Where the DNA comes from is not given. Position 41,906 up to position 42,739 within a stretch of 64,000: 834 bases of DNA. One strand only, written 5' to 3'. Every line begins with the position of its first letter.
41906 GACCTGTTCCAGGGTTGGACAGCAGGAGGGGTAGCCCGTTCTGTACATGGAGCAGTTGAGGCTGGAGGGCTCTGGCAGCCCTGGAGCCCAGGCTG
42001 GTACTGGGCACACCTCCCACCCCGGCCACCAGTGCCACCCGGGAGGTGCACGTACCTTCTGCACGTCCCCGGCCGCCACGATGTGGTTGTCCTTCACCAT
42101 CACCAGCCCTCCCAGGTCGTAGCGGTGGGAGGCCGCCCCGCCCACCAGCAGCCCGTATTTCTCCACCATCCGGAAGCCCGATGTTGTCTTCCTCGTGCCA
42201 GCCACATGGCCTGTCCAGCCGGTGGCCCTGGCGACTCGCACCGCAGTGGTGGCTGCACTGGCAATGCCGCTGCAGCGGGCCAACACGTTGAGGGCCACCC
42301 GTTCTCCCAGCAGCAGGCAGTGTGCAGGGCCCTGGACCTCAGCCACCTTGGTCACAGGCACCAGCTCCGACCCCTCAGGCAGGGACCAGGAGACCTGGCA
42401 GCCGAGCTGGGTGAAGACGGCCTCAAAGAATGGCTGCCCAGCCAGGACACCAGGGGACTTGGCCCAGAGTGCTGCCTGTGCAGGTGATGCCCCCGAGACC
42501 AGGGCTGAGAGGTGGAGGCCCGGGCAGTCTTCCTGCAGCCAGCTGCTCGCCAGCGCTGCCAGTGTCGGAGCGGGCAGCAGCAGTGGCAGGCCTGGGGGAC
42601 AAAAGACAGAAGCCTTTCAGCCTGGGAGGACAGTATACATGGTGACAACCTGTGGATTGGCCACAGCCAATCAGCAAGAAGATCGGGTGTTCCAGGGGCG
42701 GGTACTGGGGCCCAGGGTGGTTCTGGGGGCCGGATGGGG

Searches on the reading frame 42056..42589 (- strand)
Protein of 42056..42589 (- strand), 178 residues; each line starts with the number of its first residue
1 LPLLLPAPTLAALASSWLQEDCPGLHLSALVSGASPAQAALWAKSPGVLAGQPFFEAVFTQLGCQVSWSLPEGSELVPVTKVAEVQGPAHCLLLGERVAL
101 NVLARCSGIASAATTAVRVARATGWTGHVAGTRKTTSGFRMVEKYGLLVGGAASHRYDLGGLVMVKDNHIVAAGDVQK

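Call 42: find_homologous_proteins(query=window:42056-42589:-, max_evalue=1e-60)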
Query seq(178 aa) (178 aa): 112 proteins with E <= 1e-60 among 5057 candidates.
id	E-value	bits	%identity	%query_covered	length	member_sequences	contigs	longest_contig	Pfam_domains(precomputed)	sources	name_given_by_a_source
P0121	3.8e-110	383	100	100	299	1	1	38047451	PF02749.23,PF01729.26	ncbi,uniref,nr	ncbi:nicotinate-nucleotide pyrophosphorylase [carboxylating] [Ochotona princeps]|uniref:nicotinate-n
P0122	1.5e-96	339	87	92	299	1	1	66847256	PF02749.23,PF01729.26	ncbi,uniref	ncbi:nicotinate-nucleotide pyrophosphorylase [carboxylating] [Oryctolagus cuniculus]|uniref:nicotina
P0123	9.4e-96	337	86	92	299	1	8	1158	PF02749.23,PF01729.26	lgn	-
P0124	9.6e-96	336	86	92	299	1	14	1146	PF02749.23,PF01729.26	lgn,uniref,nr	uniref:Nicotinate-nucleotide pyrophosphorylase [carboxylating] n=1 Tax=Oryctolagus cuniculus TaxID=9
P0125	2.8e-95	335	86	92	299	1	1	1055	PF02749.23,PF01729.26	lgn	-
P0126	2.2e-94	332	85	92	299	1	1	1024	PF02749.23,PF01729.26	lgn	-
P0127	3.8e-94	331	85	92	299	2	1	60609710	PF02749.23,PF01729.26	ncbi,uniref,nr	ncbi:nicotinate-nucleotide pyrophosphorylase [carboxylating] [Lepus europaeus]|uniref:nicotinate-nuc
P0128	8.3e-93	327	85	92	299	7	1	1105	PF02749.23,PF01729.26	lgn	-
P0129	1.8e-92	326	85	92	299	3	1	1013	PF02749.23,PF01729.26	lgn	-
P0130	1.2e-91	323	83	100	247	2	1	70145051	PF02749.23,PF01729.26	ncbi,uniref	ncbi:nicotinate-nucleotide pyrophosphorylase [carboxylating] isoform X3 [Castor canadensis]|uniref:N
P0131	2.7e-91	322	83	100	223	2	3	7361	PF02749.23,PF01729.26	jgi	jgi:nicotinate-nucleotide pyrophosphorylase (carboxylating)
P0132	4.6e-91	321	83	100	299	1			PF02749.23,PF01729.26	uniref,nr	uniref:Nicotinate-nucleotide pyrophosphorylase [carboxylating] n=1 Tax=Castor canadensis TaxID=51338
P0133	1.0e-90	320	83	100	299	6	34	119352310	PF02749.23,PF01729.26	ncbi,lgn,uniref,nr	ncbi:nicotinate-nucleotide pyrophosphorylase [carboxylating] [Manis javanica]|uniref:nicotinate-nucl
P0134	1.2e-90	320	82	94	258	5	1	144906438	PF02749.23,PF01729.26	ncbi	ncbi:nicotinate-nucleotide pyrophosphorylase [carboxylating] isoform X2 [Ictidomys tridecemlineatus]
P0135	1.9e-90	319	81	94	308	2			PF02749.23,PF01729.26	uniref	uniref:Nicotinate-nucleotide pyrophosphorylase [carboxylating] n=1 Tax=Mus spicilegus TaxID=10103 Re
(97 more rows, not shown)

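Call 44: find_encoding_contigs(protein=P0122, flank=10000, max_places=3)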
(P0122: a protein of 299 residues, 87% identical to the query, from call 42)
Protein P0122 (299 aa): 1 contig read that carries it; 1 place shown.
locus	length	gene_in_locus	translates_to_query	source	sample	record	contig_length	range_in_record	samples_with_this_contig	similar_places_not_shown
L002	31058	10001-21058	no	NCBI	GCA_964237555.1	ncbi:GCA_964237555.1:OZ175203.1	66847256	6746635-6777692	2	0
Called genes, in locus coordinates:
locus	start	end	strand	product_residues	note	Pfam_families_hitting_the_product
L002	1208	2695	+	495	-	-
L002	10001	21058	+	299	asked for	PF02749:QRPTase_N, PF01729:QRPTase_C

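Call 45: find_encoding_contigs(protein=P0121, flank=10000, max_places=3)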
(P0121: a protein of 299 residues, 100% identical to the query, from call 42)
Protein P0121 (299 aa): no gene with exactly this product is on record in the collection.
